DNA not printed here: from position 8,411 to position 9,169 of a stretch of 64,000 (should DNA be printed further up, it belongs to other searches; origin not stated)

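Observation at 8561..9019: Uncharacterised membrane-anchored Cys/His/Met-rich protein coupled to ctaB; candidate copper-handling factor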

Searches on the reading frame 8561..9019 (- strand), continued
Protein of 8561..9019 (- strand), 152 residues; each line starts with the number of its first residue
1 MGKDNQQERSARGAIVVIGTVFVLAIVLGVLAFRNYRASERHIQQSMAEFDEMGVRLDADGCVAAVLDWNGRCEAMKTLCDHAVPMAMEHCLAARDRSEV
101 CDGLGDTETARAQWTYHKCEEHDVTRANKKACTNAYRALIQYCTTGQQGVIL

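Call 38: find_encoding_contigs(protein=P0156, flank=10000, max_places=3)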
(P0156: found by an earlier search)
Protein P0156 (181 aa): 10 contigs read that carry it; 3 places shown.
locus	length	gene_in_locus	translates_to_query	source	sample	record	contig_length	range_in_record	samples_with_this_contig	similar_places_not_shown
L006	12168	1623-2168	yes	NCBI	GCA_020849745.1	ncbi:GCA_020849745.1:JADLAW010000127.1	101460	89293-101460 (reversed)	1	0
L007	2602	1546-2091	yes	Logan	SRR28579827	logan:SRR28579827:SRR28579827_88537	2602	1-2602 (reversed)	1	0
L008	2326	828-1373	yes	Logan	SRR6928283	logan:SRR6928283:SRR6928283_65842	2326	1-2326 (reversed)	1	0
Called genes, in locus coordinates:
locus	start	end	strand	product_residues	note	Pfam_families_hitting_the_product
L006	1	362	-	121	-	?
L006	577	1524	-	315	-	PF01300:Sua5_yciO_yrdC, PF03481:Sua5_C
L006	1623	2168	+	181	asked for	-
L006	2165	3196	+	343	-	PF02628:COX15-CtaA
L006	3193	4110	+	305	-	PF01040:UbiA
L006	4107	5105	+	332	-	PF00005:ABC_tran, PF13304:AAA_21 (faint)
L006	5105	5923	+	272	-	PF01061:ABC2_membrane, PF12698:ABC2_membrane_3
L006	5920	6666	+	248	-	PF02630:SCO1-SenC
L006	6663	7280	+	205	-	PF13442:Cytochrome_CBB3, PF00034:Cytochrom_C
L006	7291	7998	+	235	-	PF02085:Cytochrom_CIII (faint), PF14522:Cytochrome_C7 (faint), PF14537:Cytochrom_c3_2 (faint)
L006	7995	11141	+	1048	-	PF01568:Molydop_binding (weak), PF13237:Fer4_10 (faint), PF25160:LdpA_Fe-S-bd (faint), PF12838:Fer4_7 (weak), PF13247:Fer4_11 (faint)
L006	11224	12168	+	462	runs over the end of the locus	PF03916:NrfD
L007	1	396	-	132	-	?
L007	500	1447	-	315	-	PF01300:Sua5_yciO_yrdC, PF03481:Sua5_C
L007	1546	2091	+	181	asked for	-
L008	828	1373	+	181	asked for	-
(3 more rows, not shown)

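Call 39: find_encoding_contigs(protein=P0012, flank=10000, max_places=3)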
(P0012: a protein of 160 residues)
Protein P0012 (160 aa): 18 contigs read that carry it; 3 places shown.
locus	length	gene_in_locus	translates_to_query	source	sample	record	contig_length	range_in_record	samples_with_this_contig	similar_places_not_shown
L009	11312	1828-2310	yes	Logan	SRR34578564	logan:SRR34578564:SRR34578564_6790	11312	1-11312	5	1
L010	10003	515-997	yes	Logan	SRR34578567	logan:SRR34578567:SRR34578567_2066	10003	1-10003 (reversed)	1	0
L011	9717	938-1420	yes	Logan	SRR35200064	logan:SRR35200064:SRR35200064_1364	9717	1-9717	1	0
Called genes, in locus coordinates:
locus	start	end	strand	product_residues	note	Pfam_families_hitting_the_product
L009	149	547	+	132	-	PF09656:PGPGW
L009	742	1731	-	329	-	PF01300:Sua5_yciO_yrdC, PF03481:Sua5_C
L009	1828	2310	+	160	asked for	-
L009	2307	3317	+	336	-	PF02628:COX15-CtaA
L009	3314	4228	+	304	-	PF01040:UbiA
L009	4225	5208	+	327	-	PF00005:ABC_tran, PF13304:AAA_21 (faint)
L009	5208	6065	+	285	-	PF01061:ABC2_membrane, PF12679:ABC2_membrane_2 (weak), PF12698:ABC2_membrane_3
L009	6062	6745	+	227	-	PF02630:SCO1-SenC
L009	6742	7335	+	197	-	PF00034:Cytochrom_C, PF13442:Cytochrome_CBB3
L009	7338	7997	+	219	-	PF02085:Cytochrom_CIII (faint), PF14537:Cytochrom_c3_2 (faint), PF22113:Mtrc-MtrF_II-IV_dom (faint), PF14522:Cytochrome_C7 (weak)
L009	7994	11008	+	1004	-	PF12838:Fer4_7 (weak), PF13183:Fer4_8 (faint), PF13247:Fer4_11 (faint)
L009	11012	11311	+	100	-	?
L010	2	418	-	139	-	?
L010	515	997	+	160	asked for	-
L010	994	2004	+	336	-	PF02628:COX15-CtaA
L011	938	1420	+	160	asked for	-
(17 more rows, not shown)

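Call 42: find_related_loci(query=A4, collection=genome_contigs, flank=10000)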
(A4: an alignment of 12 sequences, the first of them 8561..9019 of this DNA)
Query A4 (152 aa) in genome_contigs; peptide patterns used: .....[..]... (x = any residue, [..] = any of these).
16 stretches matched a pattern; 4 encode a relative of the query (tblastn E <= 1e-3); 4 distinct loci.
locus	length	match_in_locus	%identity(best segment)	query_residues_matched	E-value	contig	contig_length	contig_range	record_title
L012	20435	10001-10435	37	5-149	3e-31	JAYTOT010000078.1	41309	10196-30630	MAG: Pseudomonadota bacterium isolate GFS_4193 GFS_4193_77, whole genome shotgun sequence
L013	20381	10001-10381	38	16-143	1e-26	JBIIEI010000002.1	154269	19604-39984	MAG: Silvanigrellaceae bacterium isolate ME2000-09-26pf_3300044610_group1_bin154 Rohwer_bin1149_scaffold_40_c1, whole ge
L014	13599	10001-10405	39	11-145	7e-26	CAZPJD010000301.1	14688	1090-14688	MAG TPA_asm: uncultured bacterium isolate binchicken_co200_86 genome assembly, contig: k141_541641, whole genome shotgun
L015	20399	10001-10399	40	15-148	3e-25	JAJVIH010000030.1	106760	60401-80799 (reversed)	MAG: Myxococcota bacterium isolate Bin_71R c_000000000873, whole genome shotgun sequence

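Call 47: list_cluster_members(proteins=[P0030, P0045, P0056, P0072, P0085, P0098, P0113, P0129, P0143, P0147])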
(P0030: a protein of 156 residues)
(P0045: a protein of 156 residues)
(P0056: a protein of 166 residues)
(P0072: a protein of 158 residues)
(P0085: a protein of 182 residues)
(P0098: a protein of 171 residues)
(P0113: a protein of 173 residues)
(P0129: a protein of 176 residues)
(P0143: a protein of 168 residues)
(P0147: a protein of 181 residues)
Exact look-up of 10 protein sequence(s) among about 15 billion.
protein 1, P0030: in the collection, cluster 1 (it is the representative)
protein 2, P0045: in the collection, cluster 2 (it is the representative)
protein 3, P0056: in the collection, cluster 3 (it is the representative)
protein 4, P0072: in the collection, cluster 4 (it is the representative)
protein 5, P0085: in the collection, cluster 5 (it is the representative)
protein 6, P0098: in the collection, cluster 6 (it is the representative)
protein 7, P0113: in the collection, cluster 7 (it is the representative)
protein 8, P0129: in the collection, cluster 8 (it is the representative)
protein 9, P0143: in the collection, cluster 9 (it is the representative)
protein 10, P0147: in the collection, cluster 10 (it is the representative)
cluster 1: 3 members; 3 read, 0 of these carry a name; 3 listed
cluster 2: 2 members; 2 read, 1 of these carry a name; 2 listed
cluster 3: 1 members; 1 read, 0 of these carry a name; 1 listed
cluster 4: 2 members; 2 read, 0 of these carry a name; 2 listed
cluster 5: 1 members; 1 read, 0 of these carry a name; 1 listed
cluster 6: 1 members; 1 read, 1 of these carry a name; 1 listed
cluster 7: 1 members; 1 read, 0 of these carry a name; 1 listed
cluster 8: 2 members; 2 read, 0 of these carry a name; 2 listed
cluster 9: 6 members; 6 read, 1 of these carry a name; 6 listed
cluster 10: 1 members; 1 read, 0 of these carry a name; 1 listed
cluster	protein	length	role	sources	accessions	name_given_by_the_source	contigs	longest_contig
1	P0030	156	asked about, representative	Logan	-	-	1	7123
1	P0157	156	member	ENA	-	-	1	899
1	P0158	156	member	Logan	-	-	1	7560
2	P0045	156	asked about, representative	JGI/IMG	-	hypothetical protein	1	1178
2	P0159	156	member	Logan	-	-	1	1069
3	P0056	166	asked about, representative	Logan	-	-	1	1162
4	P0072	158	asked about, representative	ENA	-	-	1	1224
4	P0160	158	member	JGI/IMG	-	-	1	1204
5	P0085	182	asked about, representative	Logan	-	-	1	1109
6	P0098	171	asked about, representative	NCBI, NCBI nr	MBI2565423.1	MAG: hypothetical protein HYV63_00135 [Candidatus Schekmanbacteria bacterium] | hypothetical protein [Candidatus Schekmanbacteria bacterium]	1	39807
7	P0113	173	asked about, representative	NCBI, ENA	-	-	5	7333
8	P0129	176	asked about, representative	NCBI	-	-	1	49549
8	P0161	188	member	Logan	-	-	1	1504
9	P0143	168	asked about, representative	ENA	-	-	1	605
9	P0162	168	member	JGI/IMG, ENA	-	hypothetical protein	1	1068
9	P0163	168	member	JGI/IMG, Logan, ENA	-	-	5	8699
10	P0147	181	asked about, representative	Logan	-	-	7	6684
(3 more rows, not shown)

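Call 48: find_encoding_contigs(protein=P0098, flank=8000, max_places=2)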
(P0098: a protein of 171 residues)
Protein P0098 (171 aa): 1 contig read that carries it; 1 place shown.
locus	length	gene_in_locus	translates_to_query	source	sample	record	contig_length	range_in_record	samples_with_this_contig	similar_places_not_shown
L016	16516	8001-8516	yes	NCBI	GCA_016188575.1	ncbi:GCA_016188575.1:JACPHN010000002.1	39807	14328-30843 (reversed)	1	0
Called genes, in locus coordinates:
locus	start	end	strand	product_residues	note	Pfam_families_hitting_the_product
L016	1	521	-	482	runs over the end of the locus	-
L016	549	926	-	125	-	PF14489:QueF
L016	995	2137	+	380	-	PF16822:ALGX (weak)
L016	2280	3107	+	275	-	PF21948:LplA-B_cat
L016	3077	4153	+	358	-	PF00676:E1_dh, PF00456:Transketolase_N (weak)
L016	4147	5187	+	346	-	PF02779:Transket_pyr, PF02780:Transketolase_C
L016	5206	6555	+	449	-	PF00364:Biotin_lipoyl, PF02817:E3_binding, PF00198:2-oxoacid_dh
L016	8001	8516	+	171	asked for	-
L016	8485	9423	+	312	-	PF01040:UbiA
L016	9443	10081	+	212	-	PF02630:SCO1-SenC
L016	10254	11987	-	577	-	PF02384:N6_Mtase, PF05175:MTS (weak), PF06325:PrmA (weak), PF13649:Methyltransf_25 (weak), PF07669:Eco57I (weak), PF22837:M_Eco57I_C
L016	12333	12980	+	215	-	PF02085:Cytochrom_CIII (faint), PF14522:Cytochrome_C7 (faint), PF14537:Cytochrom_c3_2 (faint), PF22113:Mtrc-MtrF_II-IV_dom (faint)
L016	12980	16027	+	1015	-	PF12797:Fer4_2 (weak), PF12838:Fer4_7 (weak), PF13187:Fer4_9 (faint), PF13247:Fer4_11 (faint), PF12838:Fer4_7 (weak)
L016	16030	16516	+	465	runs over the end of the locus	PF03916:NrfD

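Call 49: find_encoding_contigs(protein=P0129, flank=8000, max_places=2)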
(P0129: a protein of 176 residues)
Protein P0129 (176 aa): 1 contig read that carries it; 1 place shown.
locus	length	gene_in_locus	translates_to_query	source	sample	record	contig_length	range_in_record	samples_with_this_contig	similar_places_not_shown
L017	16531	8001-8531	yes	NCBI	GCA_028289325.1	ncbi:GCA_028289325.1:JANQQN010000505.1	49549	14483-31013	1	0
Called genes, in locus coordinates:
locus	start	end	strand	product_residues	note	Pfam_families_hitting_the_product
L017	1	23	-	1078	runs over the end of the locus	PF05922:Inhibitor_I9, PF00082:Peptidase_S8, PF02225:PA, PF17766:fn3_6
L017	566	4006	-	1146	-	PF02310:B12-binding, PF03308:MeaB, PF02492:cobW, PF01642:MM_CoA_mutase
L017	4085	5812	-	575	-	PF01590:GAF, PF13185:GAF_2, PF00989:PAS (weak), PF13188:PAS_8 (weak), PF13426:PAS_9 (weak), PF00989:PAS, PF13426:PAS_9, PF00512:HisKA, +3 more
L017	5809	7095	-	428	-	PF01969:Ni_insertion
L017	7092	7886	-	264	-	PF00731:AIRC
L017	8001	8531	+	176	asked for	-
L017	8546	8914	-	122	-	PF00072:Response_reg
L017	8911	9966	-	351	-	PF00586:AIRS, PF02769:AIRS_C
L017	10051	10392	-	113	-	-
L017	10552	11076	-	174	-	PF00578:AhpC-TSA, PF08534:Redoxin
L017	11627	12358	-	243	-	-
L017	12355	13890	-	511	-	PF00149:Metallophos (faint)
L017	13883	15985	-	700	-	PF02366:PMT (weak), PF13231:PMT_2 (weak)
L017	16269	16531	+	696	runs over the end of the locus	PF00384:Molybdopterin, PF01568:Molydop_binding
